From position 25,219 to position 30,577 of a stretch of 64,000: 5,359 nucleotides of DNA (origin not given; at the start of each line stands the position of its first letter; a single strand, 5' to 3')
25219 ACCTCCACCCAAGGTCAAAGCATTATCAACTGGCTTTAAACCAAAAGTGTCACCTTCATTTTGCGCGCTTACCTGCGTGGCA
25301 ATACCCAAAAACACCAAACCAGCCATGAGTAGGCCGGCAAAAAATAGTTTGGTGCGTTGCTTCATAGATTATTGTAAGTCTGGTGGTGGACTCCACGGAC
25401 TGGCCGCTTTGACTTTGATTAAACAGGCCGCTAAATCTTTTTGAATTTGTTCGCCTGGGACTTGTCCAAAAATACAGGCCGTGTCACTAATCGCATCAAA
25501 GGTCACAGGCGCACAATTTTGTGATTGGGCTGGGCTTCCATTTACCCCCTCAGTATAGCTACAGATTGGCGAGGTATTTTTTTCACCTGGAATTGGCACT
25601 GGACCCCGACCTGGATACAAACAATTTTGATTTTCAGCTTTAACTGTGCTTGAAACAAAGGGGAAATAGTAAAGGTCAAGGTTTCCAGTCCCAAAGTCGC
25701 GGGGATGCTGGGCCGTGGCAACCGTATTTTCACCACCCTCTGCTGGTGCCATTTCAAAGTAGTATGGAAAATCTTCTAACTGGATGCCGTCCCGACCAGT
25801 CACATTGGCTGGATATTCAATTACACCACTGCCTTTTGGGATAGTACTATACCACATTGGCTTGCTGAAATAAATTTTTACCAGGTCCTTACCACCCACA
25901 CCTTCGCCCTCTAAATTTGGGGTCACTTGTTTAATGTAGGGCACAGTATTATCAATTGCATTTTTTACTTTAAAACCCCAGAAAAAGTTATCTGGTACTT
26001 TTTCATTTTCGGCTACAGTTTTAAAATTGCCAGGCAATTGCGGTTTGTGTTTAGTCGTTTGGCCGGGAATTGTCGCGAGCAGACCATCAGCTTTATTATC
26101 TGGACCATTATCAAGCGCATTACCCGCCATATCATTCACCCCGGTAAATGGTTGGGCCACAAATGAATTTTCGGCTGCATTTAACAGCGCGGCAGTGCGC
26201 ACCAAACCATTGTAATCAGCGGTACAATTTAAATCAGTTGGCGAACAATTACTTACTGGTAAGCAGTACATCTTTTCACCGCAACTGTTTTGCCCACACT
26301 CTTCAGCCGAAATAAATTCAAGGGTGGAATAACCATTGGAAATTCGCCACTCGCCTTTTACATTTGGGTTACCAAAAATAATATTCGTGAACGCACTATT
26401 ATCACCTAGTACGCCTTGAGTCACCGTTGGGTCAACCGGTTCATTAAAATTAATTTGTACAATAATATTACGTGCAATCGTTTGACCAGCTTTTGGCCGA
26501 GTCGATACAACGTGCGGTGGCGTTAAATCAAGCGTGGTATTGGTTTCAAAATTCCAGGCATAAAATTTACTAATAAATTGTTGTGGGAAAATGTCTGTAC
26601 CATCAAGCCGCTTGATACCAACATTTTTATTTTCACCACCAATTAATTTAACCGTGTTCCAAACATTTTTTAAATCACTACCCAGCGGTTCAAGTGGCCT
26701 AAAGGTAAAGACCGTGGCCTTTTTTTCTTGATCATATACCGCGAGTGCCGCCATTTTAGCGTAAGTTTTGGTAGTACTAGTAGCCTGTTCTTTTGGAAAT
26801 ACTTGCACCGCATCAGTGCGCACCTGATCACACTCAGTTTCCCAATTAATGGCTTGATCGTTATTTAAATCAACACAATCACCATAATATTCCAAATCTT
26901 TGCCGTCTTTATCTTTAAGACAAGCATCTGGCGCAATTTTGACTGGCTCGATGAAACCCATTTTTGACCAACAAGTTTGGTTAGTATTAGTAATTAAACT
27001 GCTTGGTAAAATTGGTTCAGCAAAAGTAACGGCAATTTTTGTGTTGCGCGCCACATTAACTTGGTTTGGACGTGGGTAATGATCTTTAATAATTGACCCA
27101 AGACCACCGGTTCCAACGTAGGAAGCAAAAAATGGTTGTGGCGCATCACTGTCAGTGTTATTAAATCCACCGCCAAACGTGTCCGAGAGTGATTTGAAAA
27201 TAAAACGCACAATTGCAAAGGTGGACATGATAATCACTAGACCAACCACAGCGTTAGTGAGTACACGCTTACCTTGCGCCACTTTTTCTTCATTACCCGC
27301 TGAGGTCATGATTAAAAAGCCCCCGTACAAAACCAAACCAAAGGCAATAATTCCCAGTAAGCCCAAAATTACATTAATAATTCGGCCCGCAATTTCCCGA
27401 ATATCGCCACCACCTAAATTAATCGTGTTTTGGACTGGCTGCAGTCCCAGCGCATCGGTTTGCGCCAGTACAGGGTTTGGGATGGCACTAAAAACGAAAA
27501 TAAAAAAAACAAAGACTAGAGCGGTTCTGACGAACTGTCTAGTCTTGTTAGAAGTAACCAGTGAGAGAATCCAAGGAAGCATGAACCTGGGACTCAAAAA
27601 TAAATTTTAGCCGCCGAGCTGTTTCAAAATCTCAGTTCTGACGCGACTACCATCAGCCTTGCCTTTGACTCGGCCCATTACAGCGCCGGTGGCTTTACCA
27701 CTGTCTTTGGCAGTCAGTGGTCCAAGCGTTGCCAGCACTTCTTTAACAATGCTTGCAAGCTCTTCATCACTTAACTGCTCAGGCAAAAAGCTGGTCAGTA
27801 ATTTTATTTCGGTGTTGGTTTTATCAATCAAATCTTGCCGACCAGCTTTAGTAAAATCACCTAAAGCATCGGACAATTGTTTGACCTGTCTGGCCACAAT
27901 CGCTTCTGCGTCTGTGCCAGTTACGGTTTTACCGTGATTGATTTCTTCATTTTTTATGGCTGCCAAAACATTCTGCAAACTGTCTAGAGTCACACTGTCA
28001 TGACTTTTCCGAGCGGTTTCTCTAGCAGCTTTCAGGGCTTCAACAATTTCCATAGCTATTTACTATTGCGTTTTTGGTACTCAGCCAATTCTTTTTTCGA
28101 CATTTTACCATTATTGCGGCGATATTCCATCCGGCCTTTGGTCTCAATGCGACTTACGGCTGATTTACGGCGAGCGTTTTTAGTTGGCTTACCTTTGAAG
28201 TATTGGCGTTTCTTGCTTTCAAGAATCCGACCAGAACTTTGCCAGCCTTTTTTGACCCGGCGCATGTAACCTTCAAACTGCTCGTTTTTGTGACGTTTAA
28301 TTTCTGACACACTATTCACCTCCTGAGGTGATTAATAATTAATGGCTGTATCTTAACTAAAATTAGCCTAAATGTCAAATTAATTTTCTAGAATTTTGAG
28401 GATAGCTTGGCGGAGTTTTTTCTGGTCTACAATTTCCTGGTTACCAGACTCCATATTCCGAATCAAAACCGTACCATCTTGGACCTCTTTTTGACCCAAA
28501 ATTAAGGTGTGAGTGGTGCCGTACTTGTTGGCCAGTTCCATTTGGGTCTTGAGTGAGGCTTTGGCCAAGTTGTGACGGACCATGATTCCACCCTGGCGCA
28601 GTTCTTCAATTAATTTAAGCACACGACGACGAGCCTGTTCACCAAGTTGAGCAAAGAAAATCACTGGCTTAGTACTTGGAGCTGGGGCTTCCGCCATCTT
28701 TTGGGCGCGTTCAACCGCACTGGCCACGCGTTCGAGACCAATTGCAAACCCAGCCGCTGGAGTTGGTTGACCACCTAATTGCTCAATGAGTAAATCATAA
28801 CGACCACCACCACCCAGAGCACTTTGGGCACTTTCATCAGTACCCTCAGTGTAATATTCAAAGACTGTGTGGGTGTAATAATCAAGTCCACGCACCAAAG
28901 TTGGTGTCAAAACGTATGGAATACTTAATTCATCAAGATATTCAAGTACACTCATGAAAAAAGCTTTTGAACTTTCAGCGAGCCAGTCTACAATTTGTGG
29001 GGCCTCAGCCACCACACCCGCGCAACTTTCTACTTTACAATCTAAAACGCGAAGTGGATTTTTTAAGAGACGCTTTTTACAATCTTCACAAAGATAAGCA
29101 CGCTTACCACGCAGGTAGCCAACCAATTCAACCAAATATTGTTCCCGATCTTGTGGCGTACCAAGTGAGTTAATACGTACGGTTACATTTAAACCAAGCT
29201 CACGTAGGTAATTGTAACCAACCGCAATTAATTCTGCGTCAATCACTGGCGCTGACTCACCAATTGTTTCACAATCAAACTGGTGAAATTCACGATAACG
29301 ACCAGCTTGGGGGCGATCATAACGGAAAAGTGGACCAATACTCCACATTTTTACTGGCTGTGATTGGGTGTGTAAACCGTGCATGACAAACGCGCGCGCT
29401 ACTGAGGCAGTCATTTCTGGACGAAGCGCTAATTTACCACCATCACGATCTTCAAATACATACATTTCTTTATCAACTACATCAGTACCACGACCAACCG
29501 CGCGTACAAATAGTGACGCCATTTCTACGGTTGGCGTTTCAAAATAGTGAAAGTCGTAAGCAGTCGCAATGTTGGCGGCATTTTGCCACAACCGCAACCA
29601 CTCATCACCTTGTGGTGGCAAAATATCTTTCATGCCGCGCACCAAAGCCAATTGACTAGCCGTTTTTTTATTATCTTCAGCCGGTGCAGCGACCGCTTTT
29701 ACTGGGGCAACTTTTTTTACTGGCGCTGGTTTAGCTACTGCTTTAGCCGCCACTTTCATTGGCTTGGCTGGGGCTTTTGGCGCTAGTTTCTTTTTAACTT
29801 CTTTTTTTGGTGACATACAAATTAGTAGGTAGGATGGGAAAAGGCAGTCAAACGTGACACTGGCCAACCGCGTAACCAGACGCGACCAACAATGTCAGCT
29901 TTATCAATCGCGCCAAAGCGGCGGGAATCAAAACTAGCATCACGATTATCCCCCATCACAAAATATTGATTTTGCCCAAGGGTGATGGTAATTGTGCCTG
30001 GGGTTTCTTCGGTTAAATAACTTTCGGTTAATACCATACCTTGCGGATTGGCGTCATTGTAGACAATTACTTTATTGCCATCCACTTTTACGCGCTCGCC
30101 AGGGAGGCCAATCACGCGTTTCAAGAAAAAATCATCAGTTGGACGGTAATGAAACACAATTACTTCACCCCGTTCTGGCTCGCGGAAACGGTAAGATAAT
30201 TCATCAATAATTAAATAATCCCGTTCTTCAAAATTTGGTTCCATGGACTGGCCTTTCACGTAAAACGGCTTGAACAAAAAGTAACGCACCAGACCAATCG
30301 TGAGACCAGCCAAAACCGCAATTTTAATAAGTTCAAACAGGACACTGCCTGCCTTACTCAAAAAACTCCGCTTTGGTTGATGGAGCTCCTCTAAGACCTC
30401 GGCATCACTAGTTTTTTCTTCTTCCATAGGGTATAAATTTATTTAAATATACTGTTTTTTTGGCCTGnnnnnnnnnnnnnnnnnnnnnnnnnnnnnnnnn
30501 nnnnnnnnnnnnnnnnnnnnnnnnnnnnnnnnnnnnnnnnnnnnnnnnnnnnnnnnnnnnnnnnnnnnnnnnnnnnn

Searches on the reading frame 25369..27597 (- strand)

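Call 25: search_protein_families(library=pfam, proteins=[window:25369-27597:-], max_evalue=0.001)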
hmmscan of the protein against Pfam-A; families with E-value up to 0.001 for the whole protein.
window:25369-27597:- (742 aa): 2 families
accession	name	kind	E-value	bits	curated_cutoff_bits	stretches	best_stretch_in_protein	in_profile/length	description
PF13205.12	Big_5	-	2.4e-12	47.9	23.6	0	358-394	2-39/105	Bacterial Ig-like domain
PF18895.5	T4SS_pilin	-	5.1e-09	36.5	26.6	1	66-133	5-71/71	Type IV secretion system pilin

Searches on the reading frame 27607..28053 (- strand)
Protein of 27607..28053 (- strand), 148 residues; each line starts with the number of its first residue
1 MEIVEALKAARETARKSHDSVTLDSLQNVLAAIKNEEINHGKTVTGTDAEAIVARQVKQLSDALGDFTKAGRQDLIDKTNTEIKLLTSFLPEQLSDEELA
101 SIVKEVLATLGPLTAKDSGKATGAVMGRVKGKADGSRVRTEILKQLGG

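Call 25: search_protein_families(library=pfam, proteins=[window:27607-28053:-], max_evalue=0.001)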
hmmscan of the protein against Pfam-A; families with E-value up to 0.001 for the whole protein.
window:27607-28053:- (148 aa): 2 families
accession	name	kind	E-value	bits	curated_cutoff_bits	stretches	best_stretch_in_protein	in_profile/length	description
PF09424.15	YqeY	-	4.1e-35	121.4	27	1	6-146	3-143/143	Yqey-like protein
PF02637.23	GatB_Yqey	-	0.00069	20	27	0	92-146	86-148/148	GatB domain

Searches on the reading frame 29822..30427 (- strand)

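Call 25: search_protein_families(library=pfam, proteins=[window:29822-30427:-], max_evalue=0.001)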
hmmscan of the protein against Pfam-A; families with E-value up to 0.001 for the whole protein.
window:29822-30427:- (201 aa): 2 families
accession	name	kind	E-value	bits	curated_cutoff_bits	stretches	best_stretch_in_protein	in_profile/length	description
PF10502.14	Peptidase_S26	-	9e-41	140.1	22.9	1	31-188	2-168/168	Signal peptidase, peptidase S26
PF00717.28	Peptidase_S24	-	1.7e-05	24.9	23.3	1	56-110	39-86/116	Peptidase S24-like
